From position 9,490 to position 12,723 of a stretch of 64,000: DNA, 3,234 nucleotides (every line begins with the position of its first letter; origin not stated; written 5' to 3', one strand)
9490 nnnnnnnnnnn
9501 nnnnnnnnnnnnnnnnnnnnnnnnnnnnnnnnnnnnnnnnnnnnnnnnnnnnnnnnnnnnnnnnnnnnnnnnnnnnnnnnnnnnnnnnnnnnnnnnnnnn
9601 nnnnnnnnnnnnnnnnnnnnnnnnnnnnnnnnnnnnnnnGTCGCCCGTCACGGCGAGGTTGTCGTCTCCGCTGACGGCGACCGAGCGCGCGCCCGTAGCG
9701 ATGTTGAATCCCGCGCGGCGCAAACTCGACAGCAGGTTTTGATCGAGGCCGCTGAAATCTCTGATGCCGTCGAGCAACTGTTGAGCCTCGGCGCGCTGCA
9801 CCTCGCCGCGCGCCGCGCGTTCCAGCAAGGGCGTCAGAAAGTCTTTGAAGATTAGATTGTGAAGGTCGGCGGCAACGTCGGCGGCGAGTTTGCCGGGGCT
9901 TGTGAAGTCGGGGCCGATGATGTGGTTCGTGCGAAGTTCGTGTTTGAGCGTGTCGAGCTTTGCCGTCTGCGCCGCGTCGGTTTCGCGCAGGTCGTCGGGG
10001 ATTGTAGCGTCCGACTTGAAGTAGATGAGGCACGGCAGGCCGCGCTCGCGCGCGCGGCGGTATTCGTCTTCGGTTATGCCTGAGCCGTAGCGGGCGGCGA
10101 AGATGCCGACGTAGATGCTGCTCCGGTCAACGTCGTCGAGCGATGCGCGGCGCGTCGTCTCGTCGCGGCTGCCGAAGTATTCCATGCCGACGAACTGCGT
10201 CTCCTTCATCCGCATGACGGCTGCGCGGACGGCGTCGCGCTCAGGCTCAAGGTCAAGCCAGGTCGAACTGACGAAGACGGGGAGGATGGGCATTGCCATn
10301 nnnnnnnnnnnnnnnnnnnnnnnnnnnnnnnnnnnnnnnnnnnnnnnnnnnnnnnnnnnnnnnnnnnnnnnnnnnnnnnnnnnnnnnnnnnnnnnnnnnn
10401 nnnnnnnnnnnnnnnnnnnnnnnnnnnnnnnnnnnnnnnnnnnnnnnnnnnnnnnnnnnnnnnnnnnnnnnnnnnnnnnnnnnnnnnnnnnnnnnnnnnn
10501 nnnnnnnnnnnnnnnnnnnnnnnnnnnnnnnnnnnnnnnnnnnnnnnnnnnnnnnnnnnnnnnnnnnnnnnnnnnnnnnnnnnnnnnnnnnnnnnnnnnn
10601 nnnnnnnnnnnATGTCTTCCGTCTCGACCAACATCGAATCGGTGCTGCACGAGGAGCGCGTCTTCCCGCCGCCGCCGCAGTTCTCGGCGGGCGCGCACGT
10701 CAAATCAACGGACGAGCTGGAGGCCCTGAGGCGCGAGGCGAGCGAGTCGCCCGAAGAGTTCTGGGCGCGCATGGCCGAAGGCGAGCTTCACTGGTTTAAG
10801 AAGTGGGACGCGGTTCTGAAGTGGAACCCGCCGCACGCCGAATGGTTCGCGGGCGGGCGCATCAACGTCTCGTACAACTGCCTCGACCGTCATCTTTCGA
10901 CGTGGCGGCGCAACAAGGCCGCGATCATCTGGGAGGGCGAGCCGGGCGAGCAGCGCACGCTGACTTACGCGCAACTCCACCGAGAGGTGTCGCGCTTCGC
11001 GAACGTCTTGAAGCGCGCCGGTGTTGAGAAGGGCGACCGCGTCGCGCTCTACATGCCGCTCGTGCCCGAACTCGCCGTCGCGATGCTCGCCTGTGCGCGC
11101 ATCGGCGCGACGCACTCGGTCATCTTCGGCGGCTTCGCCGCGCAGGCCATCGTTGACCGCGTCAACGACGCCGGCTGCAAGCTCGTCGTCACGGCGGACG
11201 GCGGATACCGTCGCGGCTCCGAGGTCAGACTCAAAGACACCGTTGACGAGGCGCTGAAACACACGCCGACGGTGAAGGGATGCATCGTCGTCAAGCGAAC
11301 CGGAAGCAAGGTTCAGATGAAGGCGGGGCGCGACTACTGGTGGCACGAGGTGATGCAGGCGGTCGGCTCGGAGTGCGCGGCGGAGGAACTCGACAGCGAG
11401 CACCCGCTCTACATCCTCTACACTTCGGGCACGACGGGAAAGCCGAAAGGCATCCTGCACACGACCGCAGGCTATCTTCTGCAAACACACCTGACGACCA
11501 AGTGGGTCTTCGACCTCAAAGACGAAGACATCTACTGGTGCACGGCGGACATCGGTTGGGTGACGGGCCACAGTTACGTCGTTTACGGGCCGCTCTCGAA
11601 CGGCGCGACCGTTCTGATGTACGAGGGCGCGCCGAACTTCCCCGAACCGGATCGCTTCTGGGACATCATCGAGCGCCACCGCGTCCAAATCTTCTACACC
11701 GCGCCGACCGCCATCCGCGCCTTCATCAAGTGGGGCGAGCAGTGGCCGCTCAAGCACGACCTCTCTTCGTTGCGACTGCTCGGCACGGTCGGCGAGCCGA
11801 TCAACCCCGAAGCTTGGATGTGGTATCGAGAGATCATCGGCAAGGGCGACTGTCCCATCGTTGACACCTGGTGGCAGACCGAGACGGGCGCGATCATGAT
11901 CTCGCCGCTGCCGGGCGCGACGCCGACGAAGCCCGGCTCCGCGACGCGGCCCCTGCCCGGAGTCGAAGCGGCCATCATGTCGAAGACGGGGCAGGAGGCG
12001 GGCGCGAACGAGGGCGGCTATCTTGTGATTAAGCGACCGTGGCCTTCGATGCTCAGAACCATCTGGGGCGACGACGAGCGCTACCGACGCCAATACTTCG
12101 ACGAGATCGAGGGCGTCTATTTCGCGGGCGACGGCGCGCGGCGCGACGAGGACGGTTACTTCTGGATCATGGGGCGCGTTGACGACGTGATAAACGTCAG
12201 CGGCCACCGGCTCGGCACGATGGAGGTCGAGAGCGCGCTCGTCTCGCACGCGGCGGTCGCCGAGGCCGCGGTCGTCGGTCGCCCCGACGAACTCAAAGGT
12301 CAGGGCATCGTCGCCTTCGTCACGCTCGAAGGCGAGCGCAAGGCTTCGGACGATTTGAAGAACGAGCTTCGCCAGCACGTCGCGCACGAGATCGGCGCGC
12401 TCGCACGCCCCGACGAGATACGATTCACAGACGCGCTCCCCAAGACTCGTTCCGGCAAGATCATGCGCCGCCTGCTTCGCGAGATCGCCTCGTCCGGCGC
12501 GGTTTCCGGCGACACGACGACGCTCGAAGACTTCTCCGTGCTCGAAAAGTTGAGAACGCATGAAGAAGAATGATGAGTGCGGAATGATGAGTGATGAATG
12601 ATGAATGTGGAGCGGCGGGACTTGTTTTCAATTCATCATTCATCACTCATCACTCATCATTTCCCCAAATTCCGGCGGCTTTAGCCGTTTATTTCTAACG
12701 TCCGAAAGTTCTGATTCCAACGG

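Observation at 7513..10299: NLR-like STAND NTPase with a DUF4062-type N-terminal domain: candidate single-gene immune sensor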

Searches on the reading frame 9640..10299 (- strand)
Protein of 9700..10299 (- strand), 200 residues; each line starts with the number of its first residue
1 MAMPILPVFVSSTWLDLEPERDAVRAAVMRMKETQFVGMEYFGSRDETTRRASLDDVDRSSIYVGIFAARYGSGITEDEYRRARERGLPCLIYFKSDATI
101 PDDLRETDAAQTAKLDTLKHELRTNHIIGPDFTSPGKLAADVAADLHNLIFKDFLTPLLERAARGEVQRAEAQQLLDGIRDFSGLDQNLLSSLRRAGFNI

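Call 15: search_solved_structures(query=window:9700-10299:-, max_evalue=10, show_alignments=3)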
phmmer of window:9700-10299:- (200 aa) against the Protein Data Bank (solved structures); distinct sequences matched with E-value up to 10: 2.
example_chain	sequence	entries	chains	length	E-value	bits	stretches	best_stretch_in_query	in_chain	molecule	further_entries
10wc_A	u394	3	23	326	5.4e-06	29.5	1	7-126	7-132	KpSwz DUF4062 | KpSwz | KpSwz TIR/DUF4062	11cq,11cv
11gz_A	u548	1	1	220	0.24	14.3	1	7-72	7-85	Telomerase protein component 1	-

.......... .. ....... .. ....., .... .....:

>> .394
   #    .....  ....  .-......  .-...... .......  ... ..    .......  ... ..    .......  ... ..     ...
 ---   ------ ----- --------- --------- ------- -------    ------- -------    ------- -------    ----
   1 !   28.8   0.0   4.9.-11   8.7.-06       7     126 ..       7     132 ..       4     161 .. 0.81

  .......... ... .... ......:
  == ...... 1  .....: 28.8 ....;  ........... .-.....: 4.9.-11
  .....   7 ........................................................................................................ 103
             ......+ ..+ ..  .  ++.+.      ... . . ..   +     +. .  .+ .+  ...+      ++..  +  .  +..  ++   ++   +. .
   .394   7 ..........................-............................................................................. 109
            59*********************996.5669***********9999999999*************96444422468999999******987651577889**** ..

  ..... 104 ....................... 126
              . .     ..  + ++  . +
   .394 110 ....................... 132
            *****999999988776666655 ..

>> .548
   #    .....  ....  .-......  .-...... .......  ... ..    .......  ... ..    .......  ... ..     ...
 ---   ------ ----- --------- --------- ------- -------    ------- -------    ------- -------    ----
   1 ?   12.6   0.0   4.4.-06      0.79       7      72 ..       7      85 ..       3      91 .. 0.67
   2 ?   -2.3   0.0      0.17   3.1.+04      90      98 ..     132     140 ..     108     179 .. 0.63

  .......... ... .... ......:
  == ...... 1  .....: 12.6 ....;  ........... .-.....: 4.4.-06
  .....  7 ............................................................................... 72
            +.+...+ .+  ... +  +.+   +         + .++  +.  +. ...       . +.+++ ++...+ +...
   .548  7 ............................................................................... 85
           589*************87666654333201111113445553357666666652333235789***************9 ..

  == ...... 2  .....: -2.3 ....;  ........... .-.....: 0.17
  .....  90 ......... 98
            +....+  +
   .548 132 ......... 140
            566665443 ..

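Call 46: search_solved_structures(query=A1, max_evalue=1, show_alignments=3)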
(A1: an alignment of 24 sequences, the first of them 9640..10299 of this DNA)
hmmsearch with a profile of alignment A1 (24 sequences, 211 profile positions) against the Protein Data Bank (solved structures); distinct sequences matched with E-value up to 1: 2.
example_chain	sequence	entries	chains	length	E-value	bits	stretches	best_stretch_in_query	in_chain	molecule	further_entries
10wc_A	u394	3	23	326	1.6e-16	63.8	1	6-157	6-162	KpSwz DUF4062 | KpSwz | KpSwz TIR/DUF4062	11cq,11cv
11gz_A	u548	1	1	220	4.3e-06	29.7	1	5-72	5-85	Telomerase protein component 1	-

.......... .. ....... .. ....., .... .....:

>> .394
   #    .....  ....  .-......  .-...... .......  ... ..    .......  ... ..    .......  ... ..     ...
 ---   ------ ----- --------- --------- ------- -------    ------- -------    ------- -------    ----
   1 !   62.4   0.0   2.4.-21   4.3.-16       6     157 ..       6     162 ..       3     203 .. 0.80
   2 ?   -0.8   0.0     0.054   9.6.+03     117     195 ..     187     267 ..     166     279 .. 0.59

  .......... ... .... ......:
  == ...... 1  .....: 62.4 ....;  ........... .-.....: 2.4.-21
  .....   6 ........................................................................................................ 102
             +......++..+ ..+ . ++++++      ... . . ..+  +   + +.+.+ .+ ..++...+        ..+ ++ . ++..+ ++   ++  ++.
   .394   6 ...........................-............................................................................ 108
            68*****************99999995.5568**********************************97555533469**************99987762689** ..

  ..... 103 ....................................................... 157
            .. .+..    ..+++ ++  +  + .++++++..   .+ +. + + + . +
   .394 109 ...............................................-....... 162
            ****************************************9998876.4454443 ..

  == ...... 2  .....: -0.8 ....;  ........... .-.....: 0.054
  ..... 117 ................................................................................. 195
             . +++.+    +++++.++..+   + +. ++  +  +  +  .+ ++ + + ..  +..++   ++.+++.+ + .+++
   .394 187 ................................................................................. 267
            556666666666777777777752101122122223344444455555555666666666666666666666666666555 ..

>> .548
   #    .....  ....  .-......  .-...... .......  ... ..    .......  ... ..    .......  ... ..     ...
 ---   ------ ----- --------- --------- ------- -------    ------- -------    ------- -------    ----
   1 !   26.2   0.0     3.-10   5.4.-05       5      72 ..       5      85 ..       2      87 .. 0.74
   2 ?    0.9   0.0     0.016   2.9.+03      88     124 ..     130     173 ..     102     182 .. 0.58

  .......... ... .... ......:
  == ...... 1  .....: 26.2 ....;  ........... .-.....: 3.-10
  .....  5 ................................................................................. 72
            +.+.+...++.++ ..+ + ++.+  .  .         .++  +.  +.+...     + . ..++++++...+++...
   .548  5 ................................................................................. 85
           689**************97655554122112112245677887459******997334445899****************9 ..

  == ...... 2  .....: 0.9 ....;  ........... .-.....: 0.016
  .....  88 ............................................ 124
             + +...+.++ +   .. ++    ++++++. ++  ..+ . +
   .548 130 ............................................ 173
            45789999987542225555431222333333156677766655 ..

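Call 49: predict_structure(alignment_id=A1)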
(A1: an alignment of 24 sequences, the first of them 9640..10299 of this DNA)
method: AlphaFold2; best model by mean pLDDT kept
length: 220 residues; sequences in the alignment: 24
mean_pLDDT: 87.7   pTM: 0.80
mean pLDDT of the five models: 87.7, 85.8, 84.4, 84.2, 83.2
residues with pLDDT >= 90: 155; 70-90: 39; 50-70: 13; < 50: 13
segments of 3 or more residues with pLDDT < 50: 204-216
pLDDT, mean of each block of 10 residues (from residue 1): 84 90 96 87 76 94 95 91 95 95 93 94 85 96 93 92 95 89 89 95 53 52
secondary structure, 60 per line:
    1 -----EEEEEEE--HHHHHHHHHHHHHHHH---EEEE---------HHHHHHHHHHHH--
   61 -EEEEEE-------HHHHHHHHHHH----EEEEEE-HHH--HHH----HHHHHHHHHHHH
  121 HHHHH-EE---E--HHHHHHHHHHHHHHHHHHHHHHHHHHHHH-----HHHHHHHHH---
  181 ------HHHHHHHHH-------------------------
elements in order: E6-12 H15-30 E34-37 H47-58 E62-67 H75-85 E90-95 H109-125 H135-163 H169-177 H187-195

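Call 54: fold_search(model_id=the predicted structure, library=pdb)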
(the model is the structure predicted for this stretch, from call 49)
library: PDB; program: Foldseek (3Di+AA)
matches with E <= 10: 1611; with E <= 0.001: 3
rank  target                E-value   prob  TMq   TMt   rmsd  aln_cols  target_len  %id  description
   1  7b6h                  4.3e-04  1.00  0.38  0.17  12.0       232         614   12  Drosophila melanogaster TRAPP C11 subunits region 1 to 718 (released 2021-06-09)
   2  8tef_A                4.3e-04  0.99  0.33  0.17  12.2       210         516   10  PorX primitive monoclinic crystal form (released 2024-04-17)
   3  4c6t_D                4.9e-04  1.00  0.46  0.59   5.7       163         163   11  Crystal structure of the RPS4 and RRS1 TIR domain heterodimer (released 2014-05-28)
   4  7m5h_A                1.5e-03  1.00  0.39  0.52   9.8       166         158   14  Crystal structure of conserved protein from Enterococcus faecalis V583 (released 2021-04-07)
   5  4c6t_B                1.6e-03  1.00  0.46  0.59   5.6       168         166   15  Crystal structure of the RPS4 and RRS1 TIR domain heterodimer (released 2014-05-28)
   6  4c6s                  1.7e-03  1.00  0.44  0.64   4.5       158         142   13  Crystal structure of the TIR domain from the Arabidopsis Thaliana disease resistance protein RRS1 (released 2014-05-28)
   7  6ysg_A                1.7e-03  0.96  0.33  0.07  13.3       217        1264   15  Magnesium chelatase H subunit (ChlH) from Synechocystis sp.PCC6803 to 2.54 A resolution (released 2020-12-09)
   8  2obx_B                1.8e-03  1.00  0.37  0.52   7.6       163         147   11  Lumazine synthase RibH2 from Mesorhizobium loti (Gene mll7281, Swiss-Prot entry Q986N2) complexed with inhibitor 5-Nit (released 2007-08-14)
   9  8txr_A                2.4e-03  0.60  0.24  0.14  32.4       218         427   12  E. coli ExoVII(H238A) (released 2024-01-31)
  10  7m5h_B                2.5e-03  1.00  0.42  0.55   7.5       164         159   12  Crystal structure of conserved protein from Enterococcus faecalis V583 (released 2021-04-07)
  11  9ghc_W                2.7e-03  0.97  0.36  0.14  10.2       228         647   11  Pre-release fusidic acid-locked Escherichia coli 70S ribosome with Staphylococus aureus EF-G and FusB (FusB-EF-G-70S) (released 2025-03-26)
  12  3slr                  2.9e-03  1.00  0.38  0.25   7.0       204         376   12  Crystal structure of N-terminal part of the protein BF1531 from Bacteroides fragilis containing phosphatase domain compl (released 2011-07-20)
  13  8rpt_A                3.0e-03  1.00  0.42  0.64   5.3       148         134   11  Crystal structure of human DNPH1 mutant- D80A (released 2024-11-20)
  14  8pqs_D                3.0e-03  1.00  0.38  0.52   7.0       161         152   14  Nucleoside 2'deoxyribosyltransferase from Chroococcidiopsis thermalis PCC 7203 E88A Mutant (released 2024-02-21)
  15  8pqt_A                3.0e-03  1.00  0.39  0.53   7.1       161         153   14  Nucleoside 2'deoxyribosyltransferase from Chroococcidiopsis thermalis PCC 7203 WT bound to Bis-Tris (released 2024-02-21)
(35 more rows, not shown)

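Call 58: find_related_loci(query=A1, collection=viral_contigs, flank=5000)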
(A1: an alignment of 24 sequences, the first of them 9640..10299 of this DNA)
Query A1 (220 aa) in viral_contigs; peptide patterns used: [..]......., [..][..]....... (x = any residue, [..] = any of these).
25 stretches matched a pattern, but none encodes a relative of the query by tblastn (E <= 1e-3).

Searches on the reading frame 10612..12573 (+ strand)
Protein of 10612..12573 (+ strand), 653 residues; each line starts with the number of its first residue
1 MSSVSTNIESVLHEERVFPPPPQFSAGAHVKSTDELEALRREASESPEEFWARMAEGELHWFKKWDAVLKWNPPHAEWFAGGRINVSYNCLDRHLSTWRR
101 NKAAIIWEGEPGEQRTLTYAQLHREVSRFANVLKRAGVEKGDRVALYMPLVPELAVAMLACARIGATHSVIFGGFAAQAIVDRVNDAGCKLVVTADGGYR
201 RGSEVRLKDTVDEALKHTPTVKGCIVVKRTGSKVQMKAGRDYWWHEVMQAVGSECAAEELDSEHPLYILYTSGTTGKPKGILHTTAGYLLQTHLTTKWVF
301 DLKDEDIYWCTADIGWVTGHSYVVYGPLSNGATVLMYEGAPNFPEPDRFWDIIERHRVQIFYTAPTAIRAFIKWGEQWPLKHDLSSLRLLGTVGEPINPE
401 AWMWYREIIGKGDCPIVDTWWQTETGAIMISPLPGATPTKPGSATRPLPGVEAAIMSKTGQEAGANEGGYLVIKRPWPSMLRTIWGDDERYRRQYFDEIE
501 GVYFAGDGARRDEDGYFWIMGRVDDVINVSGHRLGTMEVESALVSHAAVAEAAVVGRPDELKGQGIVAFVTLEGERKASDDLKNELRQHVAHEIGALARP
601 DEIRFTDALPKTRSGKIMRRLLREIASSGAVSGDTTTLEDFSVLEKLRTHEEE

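Call 3: search_protein_families(library=pfam, proteins=[window:10612-12573:+], max_evalue=0.01)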
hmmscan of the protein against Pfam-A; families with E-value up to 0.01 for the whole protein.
window:10612-12573:+ (653 aa): 3 families
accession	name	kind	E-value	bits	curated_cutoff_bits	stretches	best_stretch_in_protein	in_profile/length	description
PF00501.34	AMP-binding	-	2.2e-92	310.3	29.9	1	98-477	8-378/384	AMP-binding enzyme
PF13193.12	AMP-binding_C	-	4.8e-30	104.7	24.5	1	538-616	1-76/76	AMP-binding enzyme C-terminal domain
PF16177.11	ACAS_N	-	7e-21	74.2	27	1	37-90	2-55/55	Acetyl-coenzyme A synthetase N-terminus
